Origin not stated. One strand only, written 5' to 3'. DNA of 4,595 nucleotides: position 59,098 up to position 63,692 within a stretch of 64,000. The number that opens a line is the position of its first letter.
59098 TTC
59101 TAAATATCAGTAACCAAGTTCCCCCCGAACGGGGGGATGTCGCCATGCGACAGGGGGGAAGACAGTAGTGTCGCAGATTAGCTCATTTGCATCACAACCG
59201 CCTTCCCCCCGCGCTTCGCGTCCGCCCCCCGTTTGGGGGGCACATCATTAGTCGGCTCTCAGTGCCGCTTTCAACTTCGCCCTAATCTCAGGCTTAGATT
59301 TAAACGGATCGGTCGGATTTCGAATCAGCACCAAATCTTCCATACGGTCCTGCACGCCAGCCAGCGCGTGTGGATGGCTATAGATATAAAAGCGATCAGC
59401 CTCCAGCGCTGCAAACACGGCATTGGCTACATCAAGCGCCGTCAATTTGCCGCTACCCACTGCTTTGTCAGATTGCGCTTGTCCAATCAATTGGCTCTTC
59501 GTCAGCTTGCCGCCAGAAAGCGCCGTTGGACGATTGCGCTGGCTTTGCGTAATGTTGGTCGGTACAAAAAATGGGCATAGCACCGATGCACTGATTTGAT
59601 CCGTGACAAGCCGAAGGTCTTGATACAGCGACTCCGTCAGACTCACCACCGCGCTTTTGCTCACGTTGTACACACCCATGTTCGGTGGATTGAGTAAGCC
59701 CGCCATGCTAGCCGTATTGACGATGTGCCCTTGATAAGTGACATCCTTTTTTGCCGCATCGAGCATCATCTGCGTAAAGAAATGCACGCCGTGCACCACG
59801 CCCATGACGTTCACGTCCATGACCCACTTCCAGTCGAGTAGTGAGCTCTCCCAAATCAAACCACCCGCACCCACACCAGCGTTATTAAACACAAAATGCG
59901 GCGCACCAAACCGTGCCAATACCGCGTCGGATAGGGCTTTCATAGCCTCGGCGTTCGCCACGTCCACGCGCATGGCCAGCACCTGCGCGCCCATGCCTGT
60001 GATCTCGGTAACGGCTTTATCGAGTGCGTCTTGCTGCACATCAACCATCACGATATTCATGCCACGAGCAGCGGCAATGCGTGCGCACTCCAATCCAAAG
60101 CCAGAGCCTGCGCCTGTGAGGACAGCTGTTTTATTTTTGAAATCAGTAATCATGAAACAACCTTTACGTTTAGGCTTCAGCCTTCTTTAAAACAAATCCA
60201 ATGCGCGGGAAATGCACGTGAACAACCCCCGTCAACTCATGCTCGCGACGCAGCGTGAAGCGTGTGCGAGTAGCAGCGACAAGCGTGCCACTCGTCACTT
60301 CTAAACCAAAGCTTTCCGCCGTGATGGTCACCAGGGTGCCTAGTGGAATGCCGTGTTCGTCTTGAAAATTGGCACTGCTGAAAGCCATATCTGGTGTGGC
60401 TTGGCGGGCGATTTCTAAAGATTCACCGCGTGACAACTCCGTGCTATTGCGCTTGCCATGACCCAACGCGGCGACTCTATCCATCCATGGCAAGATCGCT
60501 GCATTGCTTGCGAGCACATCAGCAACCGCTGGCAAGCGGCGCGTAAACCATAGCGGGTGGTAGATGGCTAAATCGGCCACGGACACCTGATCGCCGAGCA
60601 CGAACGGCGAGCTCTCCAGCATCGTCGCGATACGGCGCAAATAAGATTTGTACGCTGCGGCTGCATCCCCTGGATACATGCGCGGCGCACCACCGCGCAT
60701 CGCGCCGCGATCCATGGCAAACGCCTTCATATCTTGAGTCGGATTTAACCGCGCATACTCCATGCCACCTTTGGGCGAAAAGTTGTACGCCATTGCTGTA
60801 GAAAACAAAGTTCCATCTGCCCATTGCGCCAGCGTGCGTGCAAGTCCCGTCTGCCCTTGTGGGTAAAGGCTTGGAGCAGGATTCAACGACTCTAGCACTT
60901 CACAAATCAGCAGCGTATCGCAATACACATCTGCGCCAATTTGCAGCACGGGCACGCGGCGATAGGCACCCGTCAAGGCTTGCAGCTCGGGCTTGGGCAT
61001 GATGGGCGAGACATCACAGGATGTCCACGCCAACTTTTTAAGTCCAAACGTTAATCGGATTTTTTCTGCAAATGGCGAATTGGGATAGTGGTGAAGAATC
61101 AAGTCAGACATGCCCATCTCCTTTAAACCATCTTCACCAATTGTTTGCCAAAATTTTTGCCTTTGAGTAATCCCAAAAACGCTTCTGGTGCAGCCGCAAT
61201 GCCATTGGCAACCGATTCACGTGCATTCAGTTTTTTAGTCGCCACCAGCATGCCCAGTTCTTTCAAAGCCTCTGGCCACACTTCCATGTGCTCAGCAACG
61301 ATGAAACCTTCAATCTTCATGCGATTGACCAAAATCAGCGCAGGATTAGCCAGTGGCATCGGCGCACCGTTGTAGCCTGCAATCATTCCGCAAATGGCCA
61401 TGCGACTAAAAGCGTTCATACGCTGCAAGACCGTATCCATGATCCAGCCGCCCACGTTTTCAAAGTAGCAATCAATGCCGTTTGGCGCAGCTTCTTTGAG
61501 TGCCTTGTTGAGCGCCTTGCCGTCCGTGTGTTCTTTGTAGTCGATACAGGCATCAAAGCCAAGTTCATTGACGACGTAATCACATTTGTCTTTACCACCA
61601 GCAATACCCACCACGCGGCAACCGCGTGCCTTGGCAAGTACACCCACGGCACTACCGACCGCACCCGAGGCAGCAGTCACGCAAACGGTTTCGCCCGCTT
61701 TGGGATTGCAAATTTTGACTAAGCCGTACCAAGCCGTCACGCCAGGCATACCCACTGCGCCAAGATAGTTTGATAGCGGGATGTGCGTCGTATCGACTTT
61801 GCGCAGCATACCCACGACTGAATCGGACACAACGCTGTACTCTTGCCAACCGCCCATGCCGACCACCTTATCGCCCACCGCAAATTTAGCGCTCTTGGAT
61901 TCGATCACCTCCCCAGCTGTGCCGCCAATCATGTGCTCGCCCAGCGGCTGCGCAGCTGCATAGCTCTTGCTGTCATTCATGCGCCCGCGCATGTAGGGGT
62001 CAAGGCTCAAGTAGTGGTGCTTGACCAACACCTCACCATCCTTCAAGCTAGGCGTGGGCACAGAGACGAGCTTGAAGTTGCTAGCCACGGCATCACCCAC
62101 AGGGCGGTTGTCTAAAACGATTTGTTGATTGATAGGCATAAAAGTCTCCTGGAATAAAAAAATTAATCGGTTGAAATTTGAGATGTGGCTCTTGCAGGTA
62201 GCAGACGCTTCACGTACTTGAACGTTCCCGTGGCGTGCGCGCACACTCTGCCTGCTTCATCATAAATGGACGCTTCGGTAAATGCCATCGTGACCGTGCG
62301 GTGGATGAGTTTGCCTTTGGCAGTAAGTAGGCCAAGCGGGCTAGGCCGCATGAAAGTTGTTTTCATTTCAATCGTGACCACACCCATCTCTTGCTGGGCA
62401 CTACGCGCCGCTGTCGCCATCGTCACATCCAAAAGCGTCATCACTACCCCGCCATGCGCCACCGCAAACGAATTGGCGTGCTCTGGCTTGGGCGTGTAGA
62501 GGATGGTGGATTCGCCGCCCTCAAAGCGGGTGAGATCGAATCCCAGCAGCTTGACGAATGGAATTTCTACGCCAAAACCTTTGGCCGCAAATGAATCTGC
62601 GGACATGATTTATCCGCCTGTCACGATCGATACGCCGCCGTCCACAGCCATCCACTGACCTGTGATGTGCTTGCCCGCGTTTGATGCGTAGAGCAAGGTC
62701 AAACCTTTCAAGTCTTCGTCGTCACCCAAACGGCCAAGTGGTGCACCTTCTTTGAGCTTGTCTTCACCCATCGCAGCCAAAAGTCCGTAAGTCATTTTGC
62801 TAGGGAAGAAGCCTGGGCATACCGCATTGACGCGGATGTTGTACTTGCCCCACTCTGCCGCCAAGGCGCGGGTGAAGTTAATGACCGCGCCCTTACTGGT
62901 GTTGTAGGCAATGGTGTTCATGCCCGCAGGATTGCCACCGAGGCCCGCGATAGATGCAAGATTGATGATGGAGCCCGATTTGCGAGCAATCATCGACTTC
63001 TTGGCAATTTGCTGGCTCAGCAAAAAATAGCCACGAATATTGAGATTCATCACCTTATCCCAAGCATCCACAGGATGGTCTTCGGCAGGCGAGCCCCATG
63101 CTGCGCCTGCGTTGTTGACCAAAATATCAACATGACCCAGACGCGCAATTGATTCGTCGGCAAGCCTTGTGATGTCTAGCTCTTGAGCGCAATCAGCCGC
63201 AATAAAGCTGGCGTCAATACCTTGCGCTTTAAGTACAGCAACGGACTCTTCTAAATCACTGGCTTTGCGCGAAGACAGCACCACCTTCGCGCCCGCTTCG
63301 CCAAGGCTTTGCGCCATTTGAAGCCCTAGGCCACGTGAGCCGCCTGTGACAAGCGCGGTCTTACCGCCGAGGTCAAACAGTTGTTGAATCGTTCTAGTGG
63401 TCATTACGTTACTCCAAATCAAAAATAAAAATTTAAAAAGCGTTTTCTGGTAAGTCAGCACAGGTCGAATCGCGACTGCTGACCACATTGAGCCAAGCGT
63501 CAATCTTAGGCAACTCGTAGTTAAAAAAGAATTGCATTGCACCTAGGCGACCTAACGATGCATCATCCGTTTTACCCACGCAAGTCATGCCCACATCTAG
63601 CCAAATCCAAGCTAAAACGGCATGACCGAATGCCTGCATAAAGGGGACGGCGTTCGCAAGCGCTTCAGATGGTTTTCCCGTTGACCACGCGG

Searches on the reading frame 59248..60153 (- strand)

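Call 42: search_protein_families(library=pfam, proteins=[window:59248-60153:-], max_evalue=0.0001)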
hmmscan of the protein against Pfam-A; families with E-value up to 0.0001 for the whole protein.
window:59248-60153:- (301 aa): 3 families
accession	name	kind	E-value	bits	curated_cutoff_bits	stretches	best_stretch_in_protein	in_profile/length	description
PF00106.31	adh_short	-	1.1e-39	136.4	26.6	1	8-207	1-192/195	short chain dehydrogenase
PF13561.12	adh_short_C2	-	1.2e-28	100.8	27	1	14-210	1-189/236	Enoyl-(Acyl carrier protein) reductase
PF08659.16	KR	-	7.1e-10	39.5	22.6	1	9-169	2-156/180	KR domain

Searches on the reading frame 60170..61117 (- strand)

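Call 42: search_protein_families(library=pfam, proteins=[window:60170-61117:-], max_evalue=0.0001)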
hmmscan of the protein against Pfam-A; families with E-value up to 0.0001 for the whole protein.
window:60170-61117:- (315 aa): 3 families
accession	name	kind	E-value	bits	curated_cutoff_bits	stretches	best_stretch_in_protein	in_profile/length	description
PF13417.12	GST_N_3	-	1.7e-15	57.6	22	1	8-82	1-74/75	Glutathione S-transferase, N-terminal domain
PF13409.12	GST_N_2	-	6.1e-13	49.6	25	1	14-77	2-69/70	Glutathione S-transferase, N-terminal domain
PF13410.11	GST_C_2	-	3.2e-06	27.6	24.9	1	152-214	7-69/69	Glutathione S-transferase, C-terminal domain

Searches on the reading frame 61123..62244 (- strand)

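Call 42: search_protein_families(library=pfam, proteins=[window:61123-62244:-], max_evalue=0.0001)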
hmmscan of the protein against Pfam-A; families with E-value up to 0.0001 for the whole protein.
window:61123-62244:- (373 aa): 2 families
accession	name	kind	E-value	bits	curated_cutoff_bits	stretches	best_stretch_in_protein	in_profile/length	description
PF16884.10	ADH_N_2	-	1.8e-37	128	31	1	41-142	2-103/108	N-terminal domain of oxidoreductase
PF00107.32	ADH_zinc_N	-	5.3e-19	68.9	31.8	1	195-329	1-126/129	Zinc-binding dehydrogenase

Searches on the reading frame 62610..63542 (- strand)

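Call 42: search_protein_families(library=pfam, proteins=[window:62610-63542:-], max_evalue=0.0001)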
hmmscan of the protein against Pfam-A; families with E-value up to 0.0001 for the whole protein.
window:62610-63542:- (310 aa): 3 families
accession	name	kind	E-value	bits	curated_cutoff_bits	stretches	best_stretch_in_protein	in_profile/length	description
PF00106.31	adh_short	-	5.3e-55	186.4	26.6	1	61-251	1-187/195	short chain dehydrogenase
PF13561.12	adh_short_C2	-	1.6e-53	182.1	27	1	70-305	6-236/236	Enoyl-(Acyl carrier protein) reductase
PF08659.16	KR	-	2.3e-15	57.4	22.6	1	62-226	2-165/180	KR domain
